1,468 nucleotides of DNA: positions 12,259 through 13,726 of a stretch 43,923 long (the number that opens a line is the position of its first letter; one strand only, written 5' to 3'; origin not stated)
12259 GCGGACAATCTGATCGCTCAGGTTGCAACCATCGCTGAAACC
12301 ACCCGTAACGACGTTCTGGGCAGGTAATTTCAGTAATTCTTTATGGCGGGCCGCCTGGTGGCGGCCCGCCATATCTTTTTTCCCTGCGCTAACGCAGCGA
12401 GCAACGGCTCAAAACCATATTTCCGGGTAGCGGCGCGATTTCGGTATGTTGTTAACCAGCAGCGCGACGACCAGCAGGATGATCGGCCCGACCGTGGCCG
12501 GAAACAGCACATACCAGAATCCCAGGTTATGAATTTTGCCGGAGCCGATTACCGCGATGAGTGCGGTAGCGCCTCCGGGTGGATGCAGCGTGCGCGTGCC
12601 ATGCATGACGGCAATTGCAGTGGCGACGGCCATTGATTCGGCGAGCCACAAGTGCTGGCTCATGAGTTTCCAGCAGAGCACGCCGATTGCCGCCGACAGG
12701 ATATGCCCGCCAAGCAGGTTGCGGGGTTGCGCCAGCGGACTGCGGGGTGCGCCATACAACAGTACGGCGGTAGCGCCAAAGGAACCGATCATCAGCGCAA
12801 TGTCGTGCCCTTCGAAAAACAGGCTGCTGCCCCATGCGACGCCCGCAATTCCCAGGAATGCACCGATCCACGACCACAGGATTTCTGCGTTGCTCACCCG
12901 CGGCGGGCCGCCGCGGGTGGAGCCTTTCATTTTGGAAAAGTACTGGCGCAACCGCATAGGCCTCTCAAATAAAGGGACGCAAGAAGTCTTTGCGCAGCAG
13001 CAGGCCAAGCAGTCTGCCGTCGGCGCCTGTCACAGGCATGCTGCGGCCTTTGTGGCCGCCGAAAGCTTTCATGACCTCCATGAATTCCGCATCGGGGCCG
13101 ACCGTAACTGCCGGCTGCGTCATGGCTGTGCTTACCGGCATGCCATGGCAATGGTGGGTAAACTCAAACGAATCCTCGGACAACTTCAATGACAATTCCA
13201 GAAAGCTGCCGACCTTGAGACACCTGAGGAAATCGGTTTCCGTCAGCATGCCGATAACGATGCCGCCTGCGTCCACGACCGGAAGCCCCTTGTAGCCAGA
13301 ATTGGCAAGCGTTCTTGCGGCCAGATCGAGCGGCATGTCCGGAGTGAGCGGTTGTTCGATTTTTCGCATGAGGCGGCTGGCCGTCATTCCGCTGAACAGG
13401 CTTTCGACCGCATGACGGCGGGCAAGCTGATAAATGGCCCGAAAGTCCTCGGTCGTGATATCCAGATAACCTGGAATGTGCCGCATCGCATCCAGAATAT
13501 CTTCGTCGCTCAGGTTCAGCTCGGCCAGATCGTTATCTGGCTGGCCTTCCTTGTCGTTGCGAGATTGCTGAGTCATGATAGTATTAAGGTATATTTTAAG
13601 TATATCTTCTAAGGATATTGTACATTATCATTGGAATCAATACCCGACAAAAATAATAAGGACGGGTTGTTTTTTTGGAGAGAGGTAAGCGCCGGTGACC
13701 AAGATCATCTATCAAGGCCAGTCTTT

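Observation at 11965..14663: Candidate split NO dioxygenase: stand-alone trHbN plus a separately encoded Fdx-FAD-NAD(P)H reductase under a shared operator type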

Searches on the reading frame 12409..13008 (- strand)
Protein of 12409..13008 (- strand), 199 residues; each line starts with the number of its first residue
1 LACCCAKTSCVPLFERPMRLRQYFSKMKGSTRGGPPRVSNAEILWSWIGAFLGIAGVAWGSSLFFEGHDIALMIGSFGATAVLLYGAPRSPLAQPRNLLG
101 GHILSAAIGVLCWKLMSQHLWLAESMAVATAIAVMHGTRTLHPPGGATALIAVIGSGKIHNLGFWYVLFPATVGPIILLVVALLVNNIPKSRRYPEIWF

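Call 3: search_protein_families(library=pfam, proteins=[window:12409-13008:-], max_evalue=0.01)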
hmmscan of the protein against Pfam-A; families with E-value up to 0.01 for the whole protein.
window:12409-13008:- (199 aa): 1 family
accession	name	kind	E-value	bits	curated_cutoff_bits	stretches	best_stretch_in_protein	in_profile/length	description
PF04982.19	TM_HPP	-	8.2e-60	201.4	27.2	1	36-195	2-157/157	HPP, transmembrane region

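Call 4: search_protein_families(library=ncbifam, proteins=[window:12409-13008:-], max_evalue=0.01)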
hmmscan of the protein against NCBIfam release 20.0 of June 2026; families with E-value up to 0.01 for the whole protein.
window:12409-13008:- (199 aa): 0 families

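Call 73: search_protein_families(library=ncbifam, proteins=[window:12409-12957:-], max_evalue=0.001)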
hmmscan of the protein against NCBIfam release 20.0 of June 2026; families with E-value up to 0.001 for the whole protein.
window:12409-12957:- (182 aa): 0 families

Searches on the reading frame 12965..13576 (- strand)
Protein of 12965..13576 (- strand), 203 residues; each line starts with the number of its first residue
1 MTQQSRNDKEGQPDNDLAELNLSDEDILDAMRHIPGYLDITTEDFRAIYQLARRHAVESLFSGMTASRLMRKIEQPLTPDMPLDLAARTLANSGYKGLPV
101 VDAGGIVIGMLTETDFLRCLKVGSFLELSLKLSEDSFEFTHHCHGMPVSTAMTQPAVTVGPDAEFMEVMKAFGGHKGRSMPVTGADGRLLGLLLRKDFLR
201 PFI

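Call 3: search_protein_families(library=pfam, proteins=[window:12965-13576:-], max_evalue=0.01)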
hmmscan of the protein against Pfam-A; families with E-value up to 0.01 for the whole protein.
window:12965-13576:- (203 aa): 1 family
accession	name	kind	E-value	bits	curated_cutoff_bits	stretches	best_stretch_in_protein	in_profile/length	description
PF00571.33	CBS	-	2.4e-19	69.8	24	2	68-120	3-55/57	CBS domain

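Call 4: search_protein_families(library=ncbifam, proteins=[window:12965-13576:-], max_evalue=0.01)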
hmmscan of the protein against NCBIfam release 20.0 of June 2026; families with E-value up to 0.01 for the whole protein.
window:12965-13576:- (203 aa): 7 families
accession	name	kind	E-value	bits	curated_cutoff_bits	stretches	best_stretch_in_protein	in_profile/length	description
NF053603.1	HhpR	exception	3.3e-05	23.2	520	1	81-193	144-269/282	CBS domain-containing high hydrostatic pressure regulator HhpR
NF011447.0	PRK14869.2-3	equivalog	4.3e-05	22.3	522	0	147-200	246-299/540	putative manganese-dependent inorganic diphosphatase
NF011442.0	PRK14869.1-4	equivalog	5.9e-05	21.7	400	0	145-200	246-301/543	putative manganese-dependent inorganic diphosphatase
TIGR01302.1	IMP_dehydrog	equivalog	0.0016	17.4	481.5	0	79-199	95-197/450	IMP dehydrogenase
NF011443.0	PRK14869.1-5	equivalog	0.0044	15.5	335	0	76-116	81-121/546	putative manganese-dependent inorganic diphosphatase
NF002505.0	PRK01862.1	equivalog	0.0052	15.5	482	0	63-117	511-567/577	ClcB-like voltage-gated chloride channel protein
NF041630.1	CBS_CbpB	equivalog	0.0062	16.4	125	0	83-200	30-133/143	cyclic-di-AMP-binding protein CbpB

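Call 46: find_related_loci(query=window:12965-13576:-, collection=metagenome_contigs, flank=4000)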
Query window:12965-13576:- (203 aa) in metagenome_contigs; peptide patterns used: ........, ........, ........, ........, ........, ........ (x = any residue, [..] = any of these).
310 stretches matched a pattern; 149 encode a relative of the query (tblastn E <= 1e-3); the best 80 are kept; 80 distinct loci.
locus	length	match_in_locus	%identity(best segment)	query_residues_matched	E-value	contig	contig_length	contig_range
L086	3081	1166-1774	99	1-203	5e-141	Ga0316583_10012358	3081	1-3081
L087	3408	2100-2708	93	1-203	2e-122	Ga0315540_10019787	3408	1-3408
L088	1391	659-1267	64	1-202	5e-86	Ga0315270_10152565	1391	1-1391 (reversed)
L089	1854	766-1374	66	1-202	9e-84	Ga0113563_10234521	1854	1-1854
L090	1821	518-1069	71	19-202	4e-83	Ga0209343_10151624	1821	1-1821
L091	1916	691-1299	64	1-202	7e-83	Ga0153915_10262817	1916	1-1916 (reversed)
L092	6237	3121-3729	61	1-202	2e-79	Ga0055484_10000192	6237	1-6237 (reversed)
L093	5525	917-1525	67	1-202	2e-79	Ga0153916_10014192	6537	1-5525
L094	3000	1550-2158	64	1-202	2e-80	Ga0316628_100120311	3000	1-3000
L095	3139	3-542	68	23-202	5e-78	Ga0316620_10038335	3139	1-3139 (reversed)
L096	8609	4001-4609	65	1-202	1e-76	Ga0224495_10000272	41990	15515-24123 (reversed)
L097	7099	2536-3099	65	15-202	7e-76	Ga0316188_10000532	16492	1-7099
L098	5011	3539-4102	65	15-202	7e-76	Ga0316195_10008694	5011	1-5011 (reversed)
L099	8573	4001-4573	64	12-202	6e-76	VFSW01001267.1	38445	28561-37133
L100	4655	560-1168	62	1-202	1e-75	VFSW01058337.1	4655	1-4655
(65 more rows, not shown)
